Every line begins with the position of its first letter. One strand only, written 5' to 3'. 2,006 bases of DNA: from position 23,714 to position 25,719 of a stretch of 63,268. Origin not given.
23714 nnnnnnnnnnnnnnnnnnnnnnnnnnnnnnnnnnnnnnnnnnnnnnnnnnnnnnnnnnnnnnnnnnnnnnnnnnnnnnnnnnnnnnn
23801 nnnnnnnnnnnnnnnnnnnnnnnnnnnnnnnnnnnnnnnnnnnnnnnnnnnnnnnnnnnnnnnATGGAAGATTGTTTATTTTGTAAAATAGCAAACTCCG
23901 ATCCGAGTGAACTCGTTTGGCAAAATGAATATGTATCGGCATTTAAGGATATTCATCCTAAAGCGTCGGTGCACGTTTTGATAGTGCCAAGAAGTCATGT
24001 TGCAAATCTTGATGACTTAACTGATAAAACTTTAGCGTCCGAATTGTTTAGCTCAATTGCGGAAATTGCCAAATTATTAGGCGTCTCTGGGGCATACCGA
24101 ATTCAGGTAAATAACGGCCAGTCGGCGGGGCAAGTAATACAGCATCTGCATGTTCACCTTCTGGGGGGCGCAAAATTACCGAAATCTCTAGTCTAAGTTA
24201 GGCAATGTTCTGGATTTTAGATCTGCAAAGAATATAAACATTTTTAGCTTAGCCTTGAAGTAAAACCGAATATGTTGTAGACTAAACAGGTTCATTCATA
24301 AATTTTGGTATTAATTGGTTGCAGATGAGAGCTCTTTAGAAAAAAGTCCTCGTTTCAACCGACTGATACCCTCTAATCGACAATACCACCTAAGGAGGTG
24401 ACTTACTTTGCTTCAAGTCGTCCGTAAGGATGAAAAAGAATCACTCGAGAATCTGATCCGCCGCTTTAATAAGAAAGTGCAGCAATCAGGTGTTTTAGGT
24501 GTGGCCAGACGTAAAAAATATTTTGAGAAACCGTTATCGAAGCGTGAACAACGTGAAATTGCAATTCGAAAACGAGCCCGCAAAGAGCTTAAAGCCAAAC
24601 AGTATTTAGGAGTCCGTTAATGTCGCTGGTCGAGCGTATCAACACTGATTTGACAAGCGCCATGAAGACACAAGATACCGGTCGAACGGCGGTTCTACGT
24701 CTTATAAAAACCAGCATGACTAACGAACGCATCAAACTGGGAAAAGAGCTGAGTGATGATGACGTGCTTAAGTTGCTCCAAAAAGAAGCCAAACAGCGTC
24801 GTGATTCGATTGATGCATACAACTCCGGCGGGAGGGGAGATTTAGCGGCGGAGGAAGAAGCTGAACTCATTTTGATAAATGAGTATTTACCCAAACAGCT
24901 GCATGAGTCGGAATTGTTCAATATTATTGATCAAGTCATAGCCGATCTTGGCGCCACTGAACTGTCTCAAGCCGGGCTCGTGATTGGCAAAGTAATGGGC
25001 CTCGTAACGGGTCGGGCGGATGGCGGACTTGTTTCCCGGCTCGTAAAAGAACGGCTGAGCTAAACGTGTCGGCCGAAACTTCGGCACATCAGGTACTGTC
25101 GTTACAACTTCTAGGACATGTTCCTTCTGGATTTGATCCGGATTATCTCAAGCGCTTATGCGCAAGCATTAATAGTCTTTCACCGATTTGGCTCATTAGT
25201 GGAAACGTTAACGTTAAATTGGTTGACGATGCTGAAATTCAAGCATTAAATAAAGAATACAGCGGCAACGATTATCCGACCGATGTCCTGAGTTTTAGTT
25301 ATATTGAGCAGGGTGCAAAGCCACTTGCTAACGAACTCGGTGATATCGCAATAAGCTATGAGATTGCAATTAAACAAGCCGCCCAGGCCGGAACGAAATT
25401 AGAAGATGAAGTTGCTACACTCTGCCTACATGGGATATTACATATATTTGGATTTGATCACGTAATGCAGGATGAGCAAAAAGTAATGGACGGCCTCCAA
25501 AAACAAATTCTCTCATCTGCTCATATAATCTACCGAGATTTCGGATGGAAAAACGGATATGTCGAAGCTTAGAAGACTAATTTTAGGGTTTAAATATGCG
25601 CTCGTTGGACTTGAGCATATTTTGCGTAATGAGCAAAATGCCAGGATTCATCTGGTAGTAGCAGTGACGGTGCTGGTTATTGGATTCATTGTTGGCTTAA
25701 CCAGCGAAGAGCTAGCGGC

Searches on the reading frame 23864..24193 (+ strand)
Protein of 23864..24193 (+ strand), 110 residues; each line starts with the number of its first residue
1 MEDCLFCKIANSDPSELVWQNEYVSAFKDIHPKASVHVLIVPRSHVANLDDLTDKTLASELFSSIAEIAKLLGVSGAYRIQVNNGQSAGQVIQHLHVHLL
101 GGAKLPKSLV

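Call 29: find_homologous_proteins(query=window:23864-24193:+, max_evalue=1e-20)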
Query window:23864-24193:+ (110 aa): 382 proteins with E <= 1e-20 among 777 candidates; the best 120 are listed.
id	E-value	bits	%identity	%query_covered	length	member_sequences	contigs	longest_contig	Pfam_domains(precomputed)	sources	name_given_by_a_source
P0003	1.9e-65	236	100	100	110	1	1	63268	PF11969.14,PF01230.30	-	-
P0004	1.1e-31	127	54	92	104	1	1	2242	PF11969.14,PF01230.30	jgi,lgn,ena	-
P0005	2.5e-30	123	61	89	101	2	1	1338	PF11969.14,PF01230.30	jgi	jgi:histidine triad (HIT) family protein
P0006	1.3e-28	117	53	95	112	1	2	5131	PF11969.14,PF01230.30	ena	-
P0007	3.9e-28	116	52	95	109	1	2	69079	PF11969.14,PF01230.30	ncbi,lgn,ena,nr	ncbi:MAG: Purine nucleoside phosphoramidase [Syntrophomonadaceae bacterium]|nr:Purine nucleoside pho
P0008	3.9e-27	112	60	91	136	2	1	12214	PF11969.14,PF01230.30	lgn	-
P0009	4.5e-27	112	51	100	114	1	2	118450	PF11969.14,PF01230.30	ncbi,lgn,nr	ncbi:MAG: histidine triad nucleotide-binding protein [Clostridia bacterium]|nr:histidine triad nucle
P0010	8.3e-27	111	54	95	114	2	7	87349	PF11969.14,PF01230.30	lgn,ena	-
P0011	8.6e-27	111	54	95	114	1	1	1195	PF11969.14,PF01230.30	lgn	-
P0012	1.6e-26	111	51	94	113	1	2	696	PF11969.14,PF01230.30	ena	-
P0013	3.1e-26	110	49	100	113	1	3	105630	PF11969.14,PF01230.30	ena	-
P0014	3.8e-26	109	52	93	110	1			PF11969.14,PF01230.30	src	-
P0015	6.1e-26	109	52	95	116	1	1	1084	PF11969.14,PF01230.30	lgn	-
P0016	6.8e-26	108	55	89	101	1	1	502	PF11969.14,PF01230.30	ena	-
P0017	8.8e-26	108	49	97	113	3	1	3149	PF11969.14,PF01230.30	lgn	-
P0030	2.3e-25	107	53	83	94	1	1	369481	PF11969.14,PF01230.30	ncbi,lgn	-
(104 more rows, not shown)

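Call 30: find_encoding_contigs(protein=P0008, flank=8000, max_places=4)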
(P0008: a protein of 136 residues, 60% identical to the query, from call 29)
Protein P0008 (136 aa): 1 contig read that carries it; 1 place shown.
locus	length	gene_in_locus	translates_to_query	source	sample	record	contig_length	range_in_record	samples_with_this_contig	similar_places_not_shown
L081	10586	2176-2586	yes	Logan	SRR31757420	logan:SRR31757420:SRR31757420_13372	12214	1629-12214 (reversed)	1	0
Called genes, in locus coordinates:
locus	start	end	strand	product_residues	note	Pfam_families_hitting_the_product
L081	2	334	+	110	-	?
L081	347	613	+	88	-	-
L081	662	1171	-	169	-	PF06737:Transglycosylas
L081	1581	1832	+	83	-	-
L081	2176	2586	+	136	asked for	PF11969:DcpS_C, PF01230:HIT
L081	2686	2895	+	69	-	PF01165:Ribosomal_S21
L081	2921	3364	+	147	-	PF09424:YqeY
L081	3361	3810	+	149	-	PF02130:YbeY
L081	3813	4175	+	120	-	PF01219:DAGK_prokar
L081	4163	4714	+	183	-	PF01712:dNK (faint), PF02224:Cytidylate_kin (faint), PF13238:AAA_18 (weak), PF13671:AAA_33, PF00406:ADK, PF13207:AAA_17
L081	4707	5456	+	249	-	PF00557:Peptidase_M24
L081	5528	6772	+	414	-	PF11104:PilM_2 (faint), PF14450:FtsA (weak), PF02491:SHS2_FTSA, PF06277:EutA (weak), PF06723:MreB_Mbl, PF14450:FtsA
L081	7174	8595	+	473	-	PF00091:Tubulin, PF12327:FtsZ_C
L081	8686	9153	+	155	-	PF22811:Zn_ribbon_NrdR, PF03477:ATP-cone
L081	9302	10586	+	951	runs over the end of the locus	PF08471:Ribonuc_red_2_N, PF02867:Ribonuc_red_lgC, PF12637:TSCPD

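Call 31: find_encoding_contigs(protein=P0004, flank=8000, max_places=4)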
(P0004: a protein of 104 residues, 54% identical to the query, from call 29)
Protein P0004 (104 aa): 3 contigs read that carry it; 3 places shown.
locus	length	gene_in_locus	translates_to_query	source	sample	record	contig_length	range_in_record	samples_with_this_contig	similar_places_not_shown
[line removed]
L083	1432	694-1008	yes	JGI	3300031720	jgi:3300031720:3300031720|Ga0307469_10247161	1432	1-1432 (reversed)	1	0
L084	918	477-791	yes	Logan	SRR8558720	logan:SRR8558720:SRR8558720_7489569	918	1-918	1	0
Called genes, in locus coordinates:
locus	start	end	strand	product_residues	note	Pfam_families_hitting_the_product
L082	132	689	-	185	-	PF06737:Transglycosylas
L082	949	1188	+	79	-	-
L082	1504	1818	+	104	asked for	PF11969:DcpS_C, PF01230:HIT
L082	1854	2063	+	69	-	PF01165:Ribosomal_S21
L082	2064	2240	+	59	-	?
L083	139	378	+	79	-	-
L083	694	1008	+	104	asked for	PF11969:DcpS_C, PF01230:HIT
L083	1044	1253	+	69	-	PF01165:Ribosomal_S21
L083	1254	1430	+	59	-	?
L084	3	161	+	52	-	?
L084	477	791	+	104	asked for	PF11969:DcpS_C, PF01230:HIT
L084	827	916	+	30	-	?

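Call 44: find_related_loci(query=window:23864-24193:+, collection=metagenome_contigs, flank=3000)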
Query window:23864-24193:+ (110 aa) in metagenome_contigs; peptide patterns used: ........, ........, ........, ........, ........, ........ (x = any residue, [..] = any of these).
600 stretches matched a pattern (row limit reached: there are more); 480 encode a relative of the query (tblastn E <= 1e-3); the best 80 are kept; 80 distinct loci.
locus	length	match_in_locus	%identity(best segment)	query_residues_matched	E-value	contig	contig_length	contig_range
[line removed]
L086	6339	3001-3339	49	1-110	2e-33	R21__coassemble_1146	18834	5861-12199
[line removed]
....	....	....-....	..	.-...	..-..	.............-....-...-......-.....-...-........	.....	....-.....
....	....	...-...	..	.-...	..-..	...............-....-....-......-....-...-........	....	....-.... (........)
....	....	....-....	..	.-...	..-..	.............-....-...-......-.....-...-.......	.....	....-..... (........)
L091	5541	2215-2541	49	1-106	3e-31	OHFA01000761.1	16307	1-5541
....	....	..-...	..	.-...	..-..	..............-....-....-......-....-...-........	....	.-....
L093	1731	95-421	49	1-106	2e-31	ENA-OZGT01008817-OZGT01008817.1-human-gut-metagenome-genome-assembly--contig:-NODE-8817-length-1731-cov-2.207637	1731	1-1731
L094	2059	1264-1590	49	1-106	5e-31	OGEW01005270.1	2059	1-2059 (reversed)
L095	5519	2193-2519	49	1-106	5e-31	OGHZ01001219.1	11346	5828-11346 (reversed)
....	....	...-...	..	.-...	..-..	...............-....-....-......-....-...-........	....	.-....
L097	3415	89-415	49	1-106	5e-31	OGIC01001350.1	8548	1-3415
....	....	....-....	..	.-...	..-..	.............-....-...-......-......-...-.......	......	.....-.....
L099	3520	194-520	49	1-106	6e-31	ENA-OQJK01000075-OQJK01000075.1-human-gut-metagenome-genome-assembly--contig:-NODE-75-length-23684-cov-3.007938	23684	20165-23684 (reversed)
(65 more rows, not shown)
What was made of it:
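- Tried and rejected: The metagenome scan with HIT returned mostly gut Firmicutes (call 44).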

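Call 46: find_encoding_contigs(protein=P0030, flank=4000, max_places=4)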
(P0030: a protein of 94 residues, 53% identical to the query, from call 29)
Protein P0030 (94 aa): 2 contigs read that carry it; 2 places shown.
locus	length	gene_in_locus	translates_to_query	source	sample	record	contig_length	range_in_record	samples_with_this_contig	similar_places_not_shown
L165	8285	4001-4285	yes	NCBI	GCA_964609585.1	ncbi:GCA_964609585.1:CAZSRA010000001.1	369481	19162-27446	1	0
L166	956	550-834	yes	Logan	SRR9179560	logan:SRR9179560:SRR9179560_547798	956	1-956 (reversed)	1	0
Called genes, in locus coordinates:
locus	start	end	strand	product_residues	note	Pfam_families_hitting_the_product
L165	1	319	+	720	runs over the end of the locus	PF01966:HD, PF13328:HD_4, PF04607:RelA_SpoT, PF02824:TGS, PF19296:RelA_AH, PF28438:RelA_RIS, PF01842:ACT (weak), PF13291:ACT_4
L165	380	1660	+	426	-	PF13393:tRNA-synt_His, PF00587:tRNA-synt_2b, PF03129:HGTP_anticodon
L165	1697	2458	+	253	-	PF01145:Band_7, PF13421:Band_7_1 (weak)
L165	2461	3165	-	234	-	-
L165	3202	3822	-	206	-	PF01464:SLT (weak), PF13406:SLT_2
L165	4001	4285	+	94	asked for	PF01230:HIT, PF11969:DcpS_C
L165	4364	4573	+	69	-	PF01165:Ribosomal_S21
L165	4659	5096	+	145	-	PF09424:YqeY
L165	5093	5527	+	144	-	PF01219:DAGK_prokar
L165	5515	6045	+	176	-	PF13238:AAA_18 (weak), PF13671:AAA_33, PF00406:ADK, PF13207:AAA_17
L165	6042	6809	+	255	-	PF00557:Peptidase_M24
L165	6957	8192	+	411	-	PF11104:PilM_2 (faint), PF14450:FtsA (weak), PF02491:SHS2_FTSA, PF06723:MreB_Mbl, PF14450:FtsA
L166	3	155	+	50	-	?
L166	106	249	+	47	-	-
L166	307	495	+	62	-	-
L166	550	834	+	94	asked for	PF01230:HIT, PF11969:DcpS_C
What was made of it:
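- The content of the slot differs between relatives (calls 30, 31, 46).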

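Call 47: find_encoding_contigs(protein=P0005, flank=4000, max_places=4)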
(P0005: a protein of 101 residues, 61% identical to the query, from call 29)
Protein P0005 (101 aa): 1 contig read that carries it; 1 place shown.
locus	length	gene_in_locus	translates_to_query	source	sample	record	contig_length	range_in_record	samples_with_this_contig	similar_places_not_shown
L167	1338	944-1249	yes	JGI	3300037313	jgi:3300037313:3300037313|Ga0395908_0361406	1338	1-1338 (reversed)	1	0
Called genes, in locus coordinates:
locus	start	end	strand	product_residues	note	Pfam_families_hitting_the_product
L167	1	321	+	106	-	?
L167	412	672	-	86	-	-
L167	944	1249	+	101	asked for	PF11969:DcpS_C, PF01230:HIT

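Call 98: find_encoding_contigs(protein=P0006, flank=3500, max_places=2)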
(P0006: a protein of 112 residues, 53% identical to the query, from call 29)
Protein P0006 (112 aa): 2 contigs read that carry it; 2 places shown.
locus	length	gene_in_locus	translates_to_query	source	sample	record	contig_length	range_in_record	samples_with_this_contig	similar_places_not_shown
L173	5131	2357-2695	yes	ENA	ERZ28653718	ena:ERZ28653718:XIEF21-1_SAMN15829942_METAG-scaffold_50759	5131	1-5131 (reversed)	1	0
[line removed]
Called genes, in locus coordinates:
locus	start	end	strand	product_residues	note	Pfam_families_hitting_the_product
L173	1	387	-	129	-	?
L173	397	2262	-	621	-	PF00367:PTS_EIIB, PF02378:PTS_EIIC, PF00358:PTS_EIIA_1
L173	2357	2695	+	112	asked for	PF11969:DcpS_C, PF01230:HIT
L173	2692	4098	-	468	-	PF02302:PTS_IIB (faint), PF00480:ROK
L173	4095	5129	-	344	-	?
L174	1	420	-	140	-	?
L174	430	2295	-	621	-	PF00367:PTS_EIIB, PF02378:PTS_EIIC, PF00358:PTS_EIIA_1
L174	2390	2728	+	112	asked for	PF11969:DcpS_C, PF01230:HIT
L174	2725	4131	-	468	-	PF02302:PTS_IIB (faint), PF00480:ROK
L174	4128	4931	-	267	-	?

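Call 99: find_encoding_contigs(protein=P0010, flank=3500, max_places=2)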
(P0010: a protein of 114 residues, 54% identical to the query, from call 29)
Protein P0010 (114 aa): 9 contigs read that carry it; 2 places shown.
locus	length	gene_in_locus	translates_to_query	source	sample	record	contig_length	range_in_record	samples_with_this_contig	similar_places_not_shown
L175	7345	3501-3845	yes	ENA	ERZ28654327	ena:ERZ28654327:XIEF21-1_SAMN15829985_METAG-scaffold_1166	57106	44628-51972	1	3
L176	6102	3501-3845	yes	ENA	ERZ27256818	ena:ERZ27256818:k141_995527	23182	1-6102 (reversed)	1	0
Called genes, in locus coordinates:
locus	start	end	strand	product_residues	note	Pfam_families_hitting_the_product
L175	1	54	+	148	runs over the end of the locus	PF13581:HATPase_c_2, PF02518:HATPase_c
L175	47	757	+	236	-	PF04542:Sigma70_r2, PF04539:Sigma70_r3 (weak), PF01381:HTH_3 (faint), PF04545:Sigma70_r4, PF08281:Sigma70_r4_2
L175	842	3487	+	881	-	PF01411:tRNA-synt_2c, PF07973:tRNA_SAD, PF02272:DHHA1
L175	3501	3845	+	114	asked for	PF11969:DcpS_C, PF01230:HIT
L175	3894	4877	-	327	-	PF16654:DAPDH_C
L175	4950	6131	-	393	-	PF00654:Voltage_CLC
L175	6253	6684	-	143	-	PF01842:ACT (weak), PF19571:ACT_8, PF22629:ACT_AHAS_ss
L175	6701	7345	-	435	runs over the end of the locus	PF00501:AMP-binding, PF04443:LuxE (faint), PF14535:AMP-binding_C_2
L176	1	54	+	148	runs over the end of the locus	PF13581:HATPase_c_2, PF02518:HATPase_c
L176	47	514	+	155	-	PF04542:Sigma70_r2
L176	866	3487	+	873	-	PF01411:tRNA-synt_2c, PF07973:tRNA_SAD, PF02272:DHHA1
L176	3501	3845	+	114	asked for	PF11969:DcpS_C, PF01230:HIT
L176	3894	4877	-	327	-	PF16654:DAPDH_C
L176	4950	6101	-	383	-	?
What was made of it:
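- Tried and rejected: HIT hits P0006 and P0010 are not from Saccharibacteria (calls 98, 99).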

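Call 100: find_encoding_contigs(protein=P0003, flank=3000, max_places=3)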
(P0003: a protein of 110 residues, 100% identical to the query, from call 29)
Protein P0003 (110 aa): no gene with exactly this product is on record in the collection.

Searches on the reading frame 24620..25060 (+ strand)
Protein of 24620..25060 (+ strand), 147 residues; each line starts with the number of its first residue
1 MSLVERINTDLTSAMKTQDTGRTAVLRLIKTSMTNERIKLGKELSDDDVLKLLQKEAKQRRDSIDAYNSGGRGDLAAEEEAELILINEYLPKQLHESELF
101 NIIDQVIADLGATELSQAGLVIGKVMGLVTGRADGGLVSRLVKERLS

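Call 103: search_protein_families(library=pfam, proteins=[window:24620-25060:+], max_evalue=0.001)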
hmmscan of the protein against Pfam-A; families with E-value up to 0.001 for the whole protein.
window:24620-25060:+ (147 aa): 2 families
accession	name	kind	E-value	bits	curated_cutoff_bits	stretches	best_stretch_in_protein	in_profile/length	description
PF09424.15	YqeY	-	2.8e-46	157.6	27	1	5-146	2-143/143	Yqey-like protein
PF02637.23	GatB_Yqey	-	8.5e-05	22.9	27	1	92-146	86-148/148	GatB domain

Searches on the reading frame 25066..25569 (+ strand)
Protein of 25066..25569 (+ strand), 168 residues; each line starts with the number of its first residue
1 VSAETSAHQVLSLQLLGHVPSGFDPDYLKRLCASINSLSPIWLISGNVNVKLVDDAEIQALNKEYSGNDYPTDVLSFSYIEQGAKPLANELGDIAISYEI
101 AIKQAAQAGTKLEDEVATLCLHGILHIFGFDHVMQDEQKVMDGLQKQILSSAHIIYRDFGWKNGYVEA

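Call 103: search_protein_families(library=pfam, proteins=[window:25066-25569:+], max_evalue=0.001)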
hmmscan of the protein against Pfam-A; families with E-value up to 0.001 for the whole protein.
window:25066-25569:+ (168 aa): 1 family
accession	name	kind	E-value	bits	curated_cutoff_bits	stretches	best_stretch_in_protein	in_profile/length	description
PF02130.23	YbeY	-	2.9e-34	118.2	25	1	47-150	29-127/129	Endoribonuclease YbeY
